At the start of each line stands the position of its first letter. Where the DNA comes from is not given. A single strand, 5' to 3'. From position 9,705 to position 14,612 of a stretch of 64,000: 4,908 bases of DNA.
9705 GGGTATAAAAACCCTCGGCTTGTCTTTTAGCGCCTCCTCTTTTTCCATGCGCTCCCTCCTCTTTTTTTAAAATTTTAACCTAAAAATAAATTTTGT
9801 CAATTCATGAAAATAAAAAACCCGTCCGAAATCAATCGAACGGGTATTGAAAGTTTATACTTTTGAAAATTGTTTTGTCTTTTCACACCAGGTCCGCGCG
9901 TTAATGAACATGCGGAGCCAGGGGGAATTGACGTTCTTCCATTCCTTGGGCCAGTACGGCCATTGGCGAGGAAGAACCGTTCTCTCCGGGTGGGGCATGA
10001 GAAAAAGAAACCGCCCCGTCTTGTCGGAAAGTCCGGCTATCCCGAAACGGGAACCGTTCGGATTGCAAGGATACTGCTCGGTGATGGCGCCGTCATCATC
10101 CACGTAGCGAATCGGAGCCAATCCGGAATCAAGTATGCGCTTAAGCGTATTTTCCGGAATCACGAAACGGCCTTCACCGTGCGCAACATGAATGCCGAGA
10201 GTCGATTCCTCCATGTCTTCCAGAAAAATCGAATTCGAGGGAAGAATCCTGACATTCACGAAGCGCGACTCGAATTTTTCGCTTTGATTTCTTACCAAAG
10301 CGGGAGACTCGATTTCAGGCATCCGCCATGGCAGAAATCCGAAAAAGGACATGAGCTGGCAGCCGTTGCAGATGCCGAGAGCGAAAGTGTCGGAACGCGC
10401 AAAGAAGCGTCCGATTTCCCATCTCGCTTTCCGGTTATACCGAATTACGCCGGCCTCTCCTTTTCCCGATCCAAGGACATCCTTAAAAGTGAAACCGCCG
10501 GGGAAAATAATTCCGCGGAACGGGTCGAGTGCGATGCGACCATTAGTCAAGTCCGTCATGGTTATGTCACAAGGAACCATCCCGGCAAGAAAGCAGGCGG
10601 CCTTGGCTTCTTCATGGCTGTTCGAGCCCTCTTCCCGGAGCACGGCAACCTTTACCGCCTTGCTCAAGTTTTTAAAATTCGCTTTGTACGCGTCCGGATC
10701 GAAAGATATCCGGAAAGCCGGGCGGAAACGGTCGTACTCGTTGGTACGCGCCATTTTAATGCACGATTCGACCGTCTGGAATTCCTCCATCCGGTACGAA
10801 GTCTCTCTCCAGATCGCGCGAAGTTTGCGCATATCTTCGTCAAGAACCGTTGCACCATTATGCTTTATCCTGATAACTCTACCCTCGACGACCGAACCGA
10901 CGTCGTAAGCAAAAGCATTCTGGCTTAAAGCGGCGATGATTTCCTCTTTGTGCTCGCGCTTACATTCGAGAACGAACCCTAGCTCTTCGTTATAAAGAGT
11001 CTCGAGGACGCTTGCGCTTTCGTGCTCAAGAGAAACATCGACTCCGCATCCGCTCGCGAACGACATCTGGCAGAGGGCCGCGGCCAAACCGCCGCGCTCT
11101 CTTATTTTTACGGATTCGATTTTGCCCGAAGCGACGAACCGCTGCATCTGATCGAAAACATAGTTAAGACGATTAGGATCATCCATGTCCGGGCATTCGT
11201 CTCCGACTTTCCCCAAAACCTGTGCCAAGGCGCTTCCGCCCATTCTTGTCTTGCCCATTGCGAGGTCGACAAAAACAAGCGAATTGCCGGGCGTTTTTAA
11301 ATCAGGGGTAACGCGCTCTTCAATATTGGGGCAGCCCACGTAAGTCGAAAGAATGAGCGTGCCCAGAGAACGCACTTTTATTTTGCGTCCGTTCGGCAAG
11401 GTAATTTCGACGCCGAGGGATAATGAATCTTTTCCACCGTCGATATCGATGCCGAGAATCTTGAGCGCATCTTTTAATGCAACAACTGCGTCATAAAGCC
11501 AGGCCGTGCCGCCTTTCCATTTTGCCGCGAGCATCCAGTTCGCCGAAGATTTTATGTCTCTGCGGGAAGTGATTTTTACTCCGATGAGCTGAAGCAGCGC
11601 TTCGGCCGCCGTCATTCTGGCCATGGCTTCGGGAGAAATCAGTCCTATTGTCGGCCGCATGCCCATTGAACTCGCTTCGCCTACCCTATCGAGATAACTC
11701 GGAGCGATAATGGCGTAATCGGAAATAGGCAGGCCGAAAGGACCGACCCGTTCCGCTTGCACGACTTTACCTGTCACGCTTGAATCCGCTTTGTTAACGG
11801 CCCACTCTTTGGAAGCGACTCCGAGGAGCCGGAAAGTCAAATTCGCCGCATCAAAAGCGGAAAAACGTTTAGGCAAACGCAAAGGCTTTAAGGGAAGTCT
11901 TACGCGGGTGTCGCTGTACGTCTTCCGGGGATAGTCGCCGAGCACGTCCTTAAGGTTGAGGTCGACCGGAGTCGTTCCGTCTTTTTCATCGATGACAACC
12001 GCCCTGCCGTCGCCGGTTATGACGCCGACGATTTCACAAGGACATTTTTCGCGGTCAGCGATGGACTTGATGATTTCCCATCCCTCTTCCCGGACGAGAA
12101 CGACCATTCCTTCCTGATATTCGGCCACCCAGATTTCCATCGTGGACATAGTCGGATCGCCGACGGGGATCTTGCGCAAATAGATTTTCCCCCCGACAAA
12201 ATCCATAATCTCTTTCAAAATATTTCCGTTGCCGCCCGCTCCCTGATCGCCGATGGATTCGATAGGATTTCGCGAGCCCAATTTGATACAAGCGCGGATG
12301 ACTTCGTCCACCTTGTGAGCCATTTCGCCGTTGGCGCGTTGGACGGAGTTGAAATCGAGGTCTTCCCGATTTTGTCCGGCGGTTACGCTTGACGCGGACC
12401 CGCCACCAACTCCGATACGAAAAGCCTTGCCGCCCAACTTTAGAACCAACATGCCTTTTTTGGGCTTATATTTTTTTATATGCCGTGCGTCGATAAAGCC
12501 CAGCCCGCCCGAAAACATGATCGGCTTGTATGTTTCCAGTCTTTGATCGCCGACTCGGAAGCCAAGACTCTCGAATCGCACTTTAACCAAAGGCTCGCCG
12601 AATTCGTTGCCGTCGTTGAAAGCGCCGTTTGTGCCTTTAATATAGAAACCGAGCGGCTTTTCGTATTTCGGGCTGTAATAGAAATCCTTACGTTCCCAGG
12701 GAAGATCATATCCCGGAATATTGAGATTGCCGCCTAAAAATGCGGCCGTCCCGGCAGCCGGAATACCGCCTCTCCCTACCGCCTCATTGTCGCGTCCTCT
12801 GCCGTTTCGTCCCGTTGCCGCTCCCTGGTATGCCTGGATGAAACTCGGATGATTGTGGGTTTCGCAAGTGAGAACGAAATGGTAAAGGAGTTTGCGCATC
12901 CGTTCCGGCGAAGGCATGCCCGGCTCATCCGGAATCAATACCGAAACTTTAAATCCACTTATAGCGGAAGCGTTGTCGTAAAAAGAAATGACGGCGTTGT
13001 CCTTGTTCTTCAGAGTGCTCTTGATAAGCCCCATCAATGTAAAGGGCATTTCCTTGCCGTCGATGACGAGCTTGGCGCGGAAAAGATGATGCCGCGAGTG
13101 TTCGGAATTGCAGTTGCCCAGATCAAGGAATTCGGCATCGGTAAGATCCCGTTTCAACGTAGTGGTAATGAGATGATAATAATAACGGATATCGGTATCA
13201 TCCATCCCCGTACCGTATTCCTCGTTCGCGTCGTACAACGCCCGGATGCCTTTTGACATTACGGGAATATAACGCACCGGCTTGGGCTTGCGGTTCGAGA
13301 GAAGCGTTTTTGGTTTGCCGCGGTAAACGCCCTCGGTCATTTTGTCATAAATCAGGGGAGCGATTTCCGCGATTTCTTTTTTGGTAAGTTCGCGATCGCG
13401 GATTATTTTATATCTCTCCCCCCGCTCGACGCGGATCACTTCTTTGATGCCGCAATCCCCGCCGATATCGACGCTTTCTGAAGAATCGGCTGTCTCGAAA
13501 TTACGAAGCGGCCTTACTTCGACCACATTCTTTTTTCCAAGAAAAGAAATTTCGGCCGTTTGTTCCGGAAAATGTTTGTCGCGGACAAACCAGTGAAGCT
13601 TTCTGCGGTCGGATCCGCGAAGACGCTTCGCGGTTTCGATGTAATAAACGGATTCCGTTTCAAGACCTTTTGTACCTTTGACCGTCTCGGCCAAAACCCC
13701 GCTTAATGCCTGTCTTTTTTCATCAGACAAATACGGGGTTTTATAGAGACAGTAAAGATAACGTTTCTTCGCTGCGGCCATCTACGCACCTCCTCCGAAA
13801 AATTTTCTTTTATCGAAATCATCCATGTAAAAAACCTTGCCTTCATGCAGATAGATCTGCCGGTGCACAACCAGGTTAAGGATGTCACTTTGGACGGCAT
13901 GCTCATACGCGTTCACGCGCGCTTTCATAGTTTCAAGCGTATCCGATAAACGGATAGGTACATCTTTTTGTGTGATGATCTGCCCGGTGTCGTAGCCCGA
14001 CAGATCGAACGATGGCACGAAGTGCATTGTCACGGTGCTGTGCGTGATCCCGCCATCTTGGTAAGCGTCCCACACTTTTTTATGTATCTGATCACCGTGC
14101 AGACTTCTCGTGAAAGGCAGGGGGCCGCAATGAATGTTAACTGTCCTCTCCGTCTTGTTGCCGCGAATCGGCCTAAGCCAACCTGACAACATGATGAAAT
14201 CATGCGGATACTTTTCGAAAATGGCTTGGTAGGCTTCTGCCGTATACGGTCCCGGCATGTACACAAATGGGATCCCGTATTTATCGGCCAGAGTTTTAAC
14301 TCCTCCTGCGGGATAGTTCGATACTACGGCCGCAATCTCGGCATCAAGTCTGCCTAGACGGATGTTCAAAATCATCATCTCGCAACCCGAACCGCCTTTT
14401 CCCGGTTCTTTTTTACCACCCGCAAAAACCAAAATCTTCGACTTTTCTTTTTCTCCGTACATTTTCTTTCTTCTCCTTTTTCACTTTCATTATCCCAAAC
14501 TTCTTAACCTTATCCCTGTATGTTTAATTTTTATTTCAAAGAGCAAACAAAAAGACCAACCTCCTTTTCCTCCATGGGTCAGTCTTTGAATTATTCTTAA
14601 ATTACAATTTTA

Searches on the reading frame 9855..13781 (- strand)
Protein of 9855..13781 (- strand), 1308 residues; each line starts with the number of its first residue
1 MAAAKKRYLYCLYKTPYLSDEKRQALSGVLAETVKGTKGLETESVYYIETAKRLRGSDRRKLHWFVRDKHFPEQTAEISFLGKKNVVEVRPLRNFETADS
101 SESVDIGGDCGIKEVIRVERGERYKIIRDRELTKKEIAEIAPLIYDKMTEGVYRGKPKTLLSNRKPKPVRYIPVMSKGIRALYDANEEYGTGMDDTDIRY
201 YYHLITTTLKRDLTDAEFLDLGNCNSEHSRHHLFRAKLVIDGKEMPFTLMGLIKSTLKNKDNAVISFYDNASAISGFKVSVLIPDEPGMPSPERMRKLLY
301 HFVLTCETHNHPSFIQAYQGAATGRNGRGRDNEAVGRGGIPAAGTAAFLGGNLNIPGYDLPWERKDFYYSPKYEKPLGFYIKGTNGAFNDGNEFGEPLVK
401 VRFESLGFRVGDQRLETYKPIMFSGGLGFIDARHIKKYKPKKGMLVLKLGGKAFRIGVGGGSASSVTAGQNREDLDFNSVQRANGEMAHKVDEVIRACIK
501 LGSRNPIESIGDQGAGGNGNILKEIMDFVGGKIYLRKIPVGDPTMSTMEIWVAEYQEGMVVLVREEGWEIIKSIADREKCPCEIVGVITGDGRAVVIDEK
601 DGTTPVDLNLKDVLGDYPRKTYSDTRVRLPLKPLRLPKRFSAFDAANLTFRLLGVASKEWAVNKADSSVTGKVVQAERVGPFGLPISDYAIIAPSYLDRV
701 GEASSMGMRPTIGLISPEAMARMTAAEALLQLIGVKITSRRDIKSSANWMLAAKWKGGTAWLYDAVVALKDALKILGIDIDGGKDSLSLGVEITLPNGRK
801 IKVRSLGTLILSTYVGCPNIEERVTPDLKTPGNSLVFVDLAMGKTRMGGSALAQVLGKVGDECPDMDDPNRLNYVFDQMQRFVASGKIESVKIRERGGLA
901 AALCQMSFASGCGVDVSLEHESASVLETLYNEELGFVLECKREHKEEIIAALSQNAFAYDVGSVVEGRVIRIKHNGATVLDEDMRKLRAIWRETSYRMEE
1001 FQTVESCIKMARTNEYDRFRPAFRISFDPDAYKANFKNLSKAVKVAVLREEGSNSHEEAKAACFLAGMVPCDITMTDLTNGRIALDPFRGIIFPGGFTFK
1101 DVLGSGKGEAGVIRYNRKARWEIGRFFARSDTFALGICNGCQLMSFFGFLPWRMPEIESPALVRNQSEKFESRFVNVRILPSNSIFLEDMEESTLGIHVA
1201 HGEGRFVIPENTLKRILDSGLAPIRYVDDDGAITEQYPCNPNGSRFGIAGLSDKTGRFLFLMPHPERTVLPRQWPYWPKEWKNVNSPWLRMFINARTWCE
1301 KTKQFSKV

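Call 8: search_protein_families(library=pfam, proteins=[window:9855-13781:-], max_evalue=0.001)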
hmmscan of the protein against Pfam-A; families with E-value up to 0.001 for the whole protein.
window:9855-13781:- (1308 aa): 5 families
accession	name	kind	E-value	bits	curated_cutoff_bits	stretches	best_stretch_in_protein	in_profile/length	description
PF13507.12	GATase_5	-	6.1e-91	304.5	27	1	1043-1299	2-260/260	CobB/CobQ-like glutamine amidotransferase domain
PF22689.1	FGAR-AT_PurM_N-like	-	4.9e-36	124.3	27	1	657-814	1-158/160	FGAR-AT PurM_N-like domain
PF02769.27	AIRS_C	-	4.4e-35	121.6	23.1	2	441-597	1-154/156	AIR synthase related protein, C-terminal domain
PF18076.6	FGAR-AT_N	-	4.2e-13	49.7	26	1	44-156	2-108/115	Formylglycinamide ribonucleotide amidotransferase N-terminal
PF18072.6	FGAR-AT_linker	-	1.2e-05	26.2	26.6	1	183-231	2-49/50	Formylglycinamide ribonucleotide amidotransferase linker domain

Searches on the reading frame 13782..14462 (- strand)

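Call 8: search_protein_families(library=pfam, proteins=[window:13782-14462:-], max_evalue=0.001)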
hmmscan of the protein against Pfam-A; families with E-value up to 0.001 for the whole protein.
window:13782-14462:- (226 aa): 1 family
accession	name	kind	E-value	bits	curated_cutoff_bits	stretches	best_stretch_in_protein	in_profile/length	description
PF00551.24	Formyl_trans_N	-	4.6e-11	43.2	26.1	1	24-190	11-176/181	Formyl transferase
